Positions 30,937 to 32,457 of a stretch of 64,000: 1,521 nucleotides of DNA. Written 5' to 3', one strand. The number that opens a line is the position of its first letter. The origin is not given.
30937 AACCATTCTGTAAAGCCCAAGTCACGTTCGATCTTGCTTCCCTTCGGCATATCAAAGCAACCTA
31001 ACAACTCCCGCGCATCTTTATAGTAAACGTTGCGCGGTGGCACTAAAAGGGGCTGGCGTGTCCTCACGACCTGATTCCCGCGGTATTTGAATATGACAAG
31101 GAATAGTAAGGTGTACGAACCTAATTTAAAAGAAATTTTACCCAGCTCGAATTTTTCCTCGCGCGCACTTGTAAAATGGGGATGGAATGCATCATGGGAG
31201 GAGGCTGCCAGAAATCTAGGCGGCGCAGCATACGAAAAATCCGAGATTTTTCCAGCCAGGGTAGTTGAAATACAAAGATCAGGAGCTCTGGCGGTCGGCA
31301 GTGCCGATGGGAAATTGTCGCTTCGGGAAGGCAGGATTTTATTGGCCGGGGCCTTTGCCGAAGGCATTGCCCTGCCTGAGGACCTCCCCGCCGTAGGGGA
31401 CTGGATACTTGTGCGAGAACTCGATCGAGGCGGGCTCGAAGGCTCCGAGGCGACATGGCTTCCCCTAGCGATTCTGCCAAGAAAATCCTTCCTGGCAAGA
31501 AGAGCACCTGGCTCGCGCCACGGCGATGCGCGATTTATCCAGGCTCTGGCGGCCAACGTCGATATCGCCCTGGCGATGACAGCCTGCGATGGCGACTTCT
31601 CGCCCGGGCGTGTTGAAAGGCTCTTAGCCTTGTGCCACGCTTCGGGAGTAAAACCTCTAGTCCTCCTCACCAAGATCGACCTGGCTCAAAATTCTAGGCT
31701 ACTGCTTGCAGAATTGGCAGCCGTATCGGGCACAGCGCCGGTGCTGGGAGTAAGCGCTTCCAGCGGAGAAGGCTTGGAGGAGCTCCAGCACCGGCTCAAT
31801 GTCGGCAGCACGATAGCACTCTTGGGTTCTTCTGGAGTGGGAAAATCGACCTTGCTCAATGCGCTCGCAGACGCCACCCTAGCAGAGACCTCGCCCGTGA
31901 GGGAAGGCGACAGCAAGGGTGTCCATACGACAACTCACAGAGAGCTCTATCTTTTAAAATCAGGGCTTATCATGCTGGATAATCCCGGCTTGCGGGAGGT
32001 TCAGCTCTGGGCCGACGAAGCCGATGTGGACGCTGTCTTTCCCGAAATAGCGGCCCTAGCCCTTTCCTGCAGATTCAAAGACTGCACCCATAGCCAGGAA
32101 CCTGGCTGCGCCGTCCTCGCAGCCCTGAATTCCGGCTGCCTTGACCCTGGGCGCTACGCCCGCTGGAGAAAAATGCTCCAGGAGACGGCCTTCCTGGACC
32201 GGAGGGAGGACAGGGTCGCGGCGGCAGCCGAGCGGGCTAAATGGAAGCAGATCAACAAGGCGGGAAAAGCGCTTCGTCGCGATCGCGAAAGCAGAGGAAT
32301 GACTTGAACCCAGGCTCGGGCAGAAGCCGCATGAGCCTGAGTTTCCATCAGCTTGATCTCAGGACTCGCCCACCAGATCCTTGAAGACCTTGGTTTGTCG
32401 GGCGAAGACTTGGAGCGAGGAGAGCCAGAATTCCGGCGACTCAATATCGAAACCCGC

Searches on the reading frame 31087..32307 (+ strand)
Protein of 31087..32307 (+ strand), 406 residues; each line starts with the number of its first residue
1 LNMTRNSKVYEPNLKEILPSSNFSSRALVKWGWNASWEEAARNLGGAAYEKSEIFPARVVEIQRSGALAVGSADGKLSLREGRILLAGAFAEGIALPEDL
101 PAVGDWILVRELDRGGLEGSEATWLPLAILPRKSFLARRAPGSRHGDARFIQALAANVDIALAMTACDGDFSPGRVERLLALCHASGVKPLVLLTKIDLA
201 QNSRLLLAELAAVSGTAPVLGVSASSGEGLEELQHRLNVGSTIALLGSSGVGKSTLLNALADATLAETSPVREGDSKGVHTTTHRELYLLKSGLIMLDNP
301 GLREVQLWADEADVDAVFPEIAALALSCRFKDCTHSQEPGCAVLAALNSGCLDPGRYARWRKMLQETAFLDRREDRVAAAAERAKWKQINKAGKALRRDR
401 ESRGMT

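Call 75: search_protein_families(library=pfam, proteins=[window:31087-32307:+], max_evalue=0.00001)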
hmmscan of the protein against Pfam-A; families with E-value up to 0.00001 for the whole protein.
window:31087-32307:+ (406 aa): 3 families
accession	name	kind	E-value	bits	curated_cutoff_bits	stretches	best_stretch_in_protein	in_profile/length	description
PF03193.22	RsgA_GTPase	-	2.5e-41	141.8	30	1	129-308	1-174/174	RsgA GTPase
PF00005.33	ABC_tran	-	2.6e-06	28.5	25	1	231-266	2-37/137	ABC transporter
PF01926.29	MMR_HSR1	-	3.5e-06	27.5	21.9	1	242-304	1-58/113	50S ribosome-binding GTPase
